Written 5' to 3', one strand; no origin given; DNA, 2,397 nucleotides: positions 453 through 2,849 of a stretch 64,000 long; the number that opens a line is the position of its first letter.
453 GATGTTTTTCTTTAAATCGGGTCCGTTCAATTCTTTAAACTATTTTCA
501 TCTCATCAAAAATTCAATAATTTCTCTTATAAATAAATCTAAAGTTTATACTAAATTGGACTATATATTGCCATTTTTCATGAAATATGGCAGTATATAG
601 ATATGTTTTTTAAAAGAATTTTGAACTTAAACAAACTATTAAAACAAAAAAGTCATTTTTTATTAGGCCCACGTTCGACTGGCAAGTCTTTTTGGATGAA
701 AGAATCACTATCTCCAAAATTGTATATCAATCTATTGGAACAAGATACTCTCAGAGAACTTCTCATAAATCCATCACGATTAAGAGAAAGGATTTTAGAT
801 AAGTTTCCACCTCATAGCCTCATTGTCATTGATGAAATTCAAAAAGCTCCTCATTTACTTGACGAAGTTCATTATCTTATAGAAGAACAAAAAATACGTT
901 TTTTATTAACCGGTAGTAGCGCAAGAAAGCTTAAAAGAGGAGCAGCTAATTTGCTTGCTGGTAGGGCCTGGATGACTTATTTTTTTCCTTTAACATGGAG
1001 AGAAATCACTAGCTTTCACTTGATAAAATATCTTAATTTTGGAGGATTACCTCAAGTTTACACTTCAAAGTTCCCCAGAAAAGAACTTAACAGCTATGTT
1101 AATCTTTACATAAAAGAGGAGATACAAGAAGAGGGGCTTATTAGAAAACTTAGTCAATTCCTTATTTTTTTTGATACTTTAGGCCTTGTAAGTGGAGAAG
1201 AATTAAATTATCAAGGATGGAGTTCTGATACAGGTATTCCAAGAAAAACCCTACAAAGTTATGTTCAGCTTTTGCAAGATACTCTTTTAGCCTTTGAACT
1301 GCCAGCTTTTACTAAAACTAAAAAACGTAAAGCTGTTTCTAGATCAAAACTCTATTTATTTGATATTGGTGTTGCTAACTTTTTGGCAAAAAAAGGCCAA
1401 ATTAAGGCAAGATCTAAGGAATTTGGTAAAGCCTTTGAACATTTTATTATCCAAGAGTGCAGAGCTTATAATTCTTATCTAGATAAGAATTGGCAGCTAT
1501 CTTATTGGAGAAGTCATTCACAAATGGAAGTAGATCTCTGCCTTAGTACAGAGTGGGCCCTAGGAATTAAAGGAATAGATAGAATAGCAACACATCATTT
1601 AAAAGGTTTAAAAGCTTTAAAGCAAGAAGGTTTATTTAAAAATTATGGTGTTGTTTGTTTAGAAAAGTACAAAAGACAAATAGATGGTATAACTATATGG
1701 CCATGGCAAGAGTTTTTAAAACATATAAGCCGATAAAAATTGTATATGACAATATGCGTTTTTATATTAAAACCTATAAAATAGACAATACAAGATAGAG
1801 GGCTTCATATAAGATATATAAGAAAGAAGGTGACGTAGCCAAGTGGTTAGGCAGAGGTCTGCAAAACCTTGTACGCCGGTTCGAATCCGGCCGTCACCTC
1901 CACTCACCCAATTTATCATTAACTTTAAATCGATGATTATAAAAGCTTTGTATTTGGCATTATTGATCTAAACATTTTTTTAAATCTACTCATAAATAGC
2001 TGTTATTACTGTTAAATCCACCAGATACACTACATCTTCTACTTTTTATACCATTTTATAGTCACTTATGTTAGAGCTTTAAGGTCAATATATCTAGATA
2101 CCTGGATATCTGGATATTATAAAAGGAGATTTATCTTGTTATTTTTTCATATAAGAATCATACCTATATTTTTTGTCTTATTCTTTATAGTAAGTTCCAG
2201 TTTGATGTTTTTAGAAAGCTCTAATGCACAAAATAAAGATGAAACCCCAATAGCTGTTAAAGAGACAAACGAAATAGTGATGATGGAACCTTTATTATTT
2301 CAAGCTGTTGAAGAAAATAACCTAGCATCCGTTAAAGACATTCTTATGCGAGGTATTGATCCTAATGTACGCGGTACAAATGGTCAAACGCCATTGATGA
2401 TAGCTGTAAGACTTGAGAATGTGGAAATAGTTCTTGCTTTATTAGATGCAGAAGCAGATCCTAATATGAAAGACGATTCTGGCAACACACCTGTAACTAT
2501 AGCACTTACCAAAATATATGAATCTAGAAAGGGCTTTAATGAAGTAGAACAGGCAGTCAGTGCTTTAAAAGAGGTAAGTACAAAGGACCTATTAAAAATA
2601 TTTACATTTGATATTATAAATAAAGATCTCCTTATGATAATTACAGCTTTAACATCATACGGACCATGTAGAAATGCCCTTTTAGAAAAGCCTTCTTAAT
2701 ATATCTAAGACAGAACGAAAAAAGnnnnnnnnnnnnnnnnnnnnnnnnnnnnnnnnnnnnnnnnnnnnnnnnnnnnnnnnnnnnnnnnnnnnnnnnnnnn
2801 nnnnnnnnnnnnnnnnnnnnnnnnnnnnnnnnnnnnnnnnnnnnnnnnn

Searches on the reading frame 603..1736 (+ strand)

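Call 66: search_protein_families(library=pfam, proteins=[window:603-1736:+], max_evalue=0.00001)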
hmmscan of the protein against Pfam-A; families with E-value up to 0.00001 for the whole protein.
window:603-1736:+ (377 aa): 2 families
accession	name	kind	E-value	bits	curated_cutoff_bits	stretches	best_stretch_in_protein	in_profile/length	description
PF13635.12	DUF4143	-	1.7e-26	93.3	28.1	1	172-316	2-147/160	Domain of unknown function (DUF4143)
PF13173.12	AAA_14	-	3.7e-22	79.2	27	1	16-135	3-128/129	AAA domain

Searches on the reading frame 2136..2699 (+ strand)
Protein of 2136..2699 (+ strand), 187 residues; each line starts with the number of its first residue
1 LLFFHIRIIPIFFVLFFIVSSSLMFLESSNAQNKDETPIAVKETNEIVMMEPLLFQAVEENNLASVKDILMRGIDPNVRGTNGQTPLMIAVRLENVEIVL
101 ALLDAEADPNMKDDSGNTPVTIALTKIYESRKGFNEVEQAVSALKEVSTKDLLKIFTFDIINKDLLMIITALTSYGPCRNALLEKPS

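Call 66: search_protein_families(library=pfam, proteins=[window:2136-2699:+], max_evalue=0.00001)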
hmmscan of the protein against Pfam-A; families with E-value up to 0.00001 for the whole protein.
window:2136-2699:+ (187 aa): 5 families
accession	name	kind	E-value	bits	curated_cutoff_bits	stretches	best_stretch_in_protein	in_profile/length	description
PF12796.13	Ank_2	-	2.1e-12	47.8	27.3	1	54-125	1-69/90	Ankyrin repeats (3 copies)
PF00023.36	Ank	-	2.2e-11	43.8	21.1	1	82-114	1-33/33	Ankyrin repeat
PF13637.12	Ank_4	-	1e-10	42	22.7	1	54-103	1-50/50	Ankyrin repeats (many copies)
PF13857.12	Ank_5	-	1.8e-10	41.4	27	1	73-123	5-56/56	Ankyrin repeats (many copies)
PF13606.12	Ank_3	-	4.2e-09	36.2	22.3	0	82-111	1-30/30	Ankyrin repeat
